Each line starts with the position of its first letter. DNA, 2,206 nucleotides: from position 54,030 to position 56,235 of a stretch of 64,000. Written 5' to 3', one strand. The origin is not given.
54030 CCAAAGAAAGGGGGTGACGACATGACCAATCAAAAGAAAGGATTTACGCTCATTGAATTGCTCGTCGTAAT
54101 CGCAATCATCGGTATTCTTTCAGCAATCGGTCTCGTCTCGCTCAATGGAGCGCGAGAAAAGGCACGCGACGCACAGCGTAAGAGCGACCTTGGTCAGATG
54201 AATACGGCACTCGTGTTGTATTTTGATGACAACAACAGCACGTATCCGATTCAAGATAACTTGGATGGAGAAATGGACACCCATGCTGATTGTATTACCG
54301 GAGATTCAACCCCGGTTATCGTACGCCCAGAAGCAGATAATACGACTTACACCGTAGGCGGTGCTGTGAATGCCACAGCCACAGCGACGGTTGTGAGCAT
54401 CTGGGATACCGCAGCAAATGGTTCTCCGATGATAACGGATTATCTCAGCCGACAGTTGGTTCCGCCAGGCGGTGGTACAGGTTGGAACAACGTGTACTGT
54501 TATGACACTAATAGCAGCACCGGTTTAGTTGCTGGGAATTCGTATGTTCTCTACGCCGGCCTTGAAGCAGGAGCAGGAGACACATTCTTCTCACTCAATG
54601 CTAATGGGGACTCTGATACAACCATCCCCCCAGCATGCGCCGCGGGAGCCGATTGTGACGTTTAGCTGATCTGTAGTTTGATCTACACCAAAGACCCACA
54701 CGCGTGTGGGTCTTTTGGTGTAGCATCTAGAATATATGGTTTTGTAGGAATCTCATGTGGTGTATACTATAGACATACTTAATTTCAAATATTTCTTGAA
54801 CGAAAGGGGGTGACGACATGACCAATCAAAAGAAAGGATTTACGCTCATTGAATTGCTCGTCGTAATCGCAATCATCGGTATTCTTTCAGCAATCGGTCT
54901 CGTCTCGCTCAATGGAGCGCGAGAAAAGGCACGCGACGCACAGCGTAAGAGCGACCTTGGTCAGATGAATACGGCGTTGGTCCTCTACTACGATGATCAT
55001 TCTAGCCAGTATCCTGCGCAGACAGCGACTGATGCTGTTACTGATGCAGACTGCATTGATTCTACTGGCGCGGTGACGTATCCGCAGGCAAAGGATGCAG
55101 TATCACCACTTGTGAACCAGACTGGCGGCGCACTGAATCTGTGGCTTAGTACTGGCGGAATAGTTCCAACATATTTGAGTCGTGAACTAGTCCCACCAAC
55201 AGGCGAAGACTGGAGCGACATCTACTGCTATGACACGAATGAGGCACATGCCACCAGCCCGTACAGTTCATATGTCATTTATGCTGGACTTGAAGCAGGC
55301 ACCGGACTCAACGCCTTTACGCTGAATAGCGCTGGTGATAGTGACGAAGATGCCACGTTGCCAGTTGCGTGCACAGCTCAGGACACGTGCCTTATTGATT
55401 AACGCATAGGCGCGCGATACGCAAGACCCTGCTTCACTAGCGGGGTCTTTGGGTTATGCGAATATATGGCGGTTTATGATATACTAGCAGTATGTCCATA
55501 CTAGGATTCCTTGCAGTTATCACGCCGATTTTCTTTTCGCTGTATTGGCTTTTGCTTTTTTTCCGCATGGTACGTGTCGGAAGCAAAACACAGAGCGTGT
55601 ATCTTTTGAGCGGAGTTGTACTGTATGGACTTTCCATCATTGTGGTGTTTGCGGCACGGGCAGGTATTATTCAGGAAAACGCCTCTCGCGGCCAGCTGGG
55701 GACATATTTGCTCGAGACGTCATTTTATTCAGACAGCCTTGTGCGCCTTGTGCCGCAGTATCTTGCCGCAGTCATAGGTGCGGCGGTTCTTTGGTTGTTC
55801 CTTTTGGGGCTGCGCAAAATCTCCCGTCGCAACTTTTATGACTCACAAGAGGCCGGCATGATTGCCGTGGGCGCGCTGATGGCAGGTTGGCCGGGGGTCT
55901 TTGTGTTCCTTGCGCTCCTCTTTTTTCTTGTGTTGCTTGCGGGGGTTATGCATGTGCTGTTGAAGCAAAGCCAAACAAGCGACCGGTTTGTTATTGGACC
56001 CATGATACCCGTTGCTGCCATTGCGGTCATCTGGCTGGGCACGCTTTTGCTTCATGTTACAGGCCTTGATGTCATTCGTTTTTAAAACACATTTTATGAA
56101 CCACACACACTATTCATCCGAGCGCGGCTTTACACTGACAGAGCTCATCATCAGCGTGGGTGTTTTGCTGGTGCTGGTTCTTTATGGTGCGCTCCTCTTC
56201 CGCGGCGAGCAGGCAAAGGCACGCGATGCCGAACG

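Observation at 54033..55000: Two tandem pilin genes with about 180 bp of identical 5' sequence (RBS plus first 57 codons) and diverged 3' halves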

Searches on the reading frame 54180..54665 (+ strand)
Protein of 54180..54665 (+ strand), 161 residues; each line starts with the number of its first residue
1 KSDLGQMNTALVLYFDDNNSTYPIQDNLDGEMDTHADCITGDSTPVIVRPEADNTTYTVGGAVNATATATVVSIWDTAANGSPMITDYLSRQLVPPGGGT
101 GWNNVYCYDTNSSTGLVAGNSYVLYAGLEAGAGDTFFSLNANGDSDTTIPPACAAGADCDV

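Call 62: find_encoding_contigs(protein=window:54180-54665:+, flank=3000, max_places=10)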
Protein window:54180-54665:+ (161 aa): no gene with exactly this product is on record in the collection.

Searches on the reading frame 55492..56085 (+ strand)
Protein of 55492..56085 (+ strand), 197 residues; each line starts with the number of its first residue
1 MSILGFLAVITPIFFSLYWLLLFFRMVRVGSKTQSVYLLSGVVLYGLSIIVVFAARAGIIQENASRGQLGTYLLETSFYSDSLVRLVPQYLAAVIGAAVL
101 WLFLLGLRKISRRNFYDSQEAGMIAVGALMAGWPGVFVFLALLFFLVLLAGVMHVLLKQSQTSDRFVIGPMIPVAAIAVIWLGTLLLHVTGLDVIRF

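Call 11: search_protein_families(library=pfam, proteins=[window:55492-56085:+], max_evalue=0.01)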
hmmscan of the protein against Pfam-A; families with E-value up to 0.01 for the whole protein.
window:55492-56085:+ (197 aa): 0 families

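Call 28: find_encoding_contigs(protein=window:55492-56085:+, flank=5000, max_places=10)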
Protein window:55492-56085:+ (197 aa): 3 contigs read that carry it; 2 places shown.
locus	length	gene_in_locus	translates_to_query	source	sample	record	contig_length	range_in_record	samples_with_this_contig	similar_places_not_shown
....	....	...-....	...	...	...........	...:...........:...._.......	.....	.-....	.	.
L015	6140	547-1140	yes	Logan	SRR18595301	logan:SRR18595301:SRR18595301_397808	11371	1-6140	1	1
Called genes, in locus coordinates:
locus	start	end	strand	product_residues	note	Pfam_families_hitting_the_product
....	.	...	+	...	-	?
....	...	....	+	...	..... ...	-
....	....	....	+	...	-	-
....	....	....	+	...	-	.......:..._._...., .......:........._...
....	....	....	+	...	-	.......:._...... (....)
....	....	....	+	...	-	-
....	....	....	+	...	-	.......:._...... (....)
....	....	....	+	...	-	-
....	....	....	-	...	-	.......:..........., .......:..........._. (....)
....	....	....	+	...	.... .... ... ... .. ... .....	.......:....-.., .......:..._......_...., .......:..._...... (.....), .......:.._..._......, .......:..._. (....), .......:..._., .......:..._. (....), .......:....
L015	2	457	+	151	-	?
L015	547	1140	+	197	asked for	-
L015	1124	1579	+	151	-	-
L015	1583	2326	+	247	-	PF06750:A24_N_bact, PF01478:Peptidase_A24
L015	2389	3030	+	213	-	PF07963:N_methyl (weak)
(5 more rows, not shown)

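Call 67: search_protein_families(library=pfam, proteins=[window:55492-56085:+], max_evalue=0.01)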
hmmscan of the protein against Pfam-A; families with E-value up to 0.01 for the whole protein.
window:55492-56085:+ (197 aa): 0 families
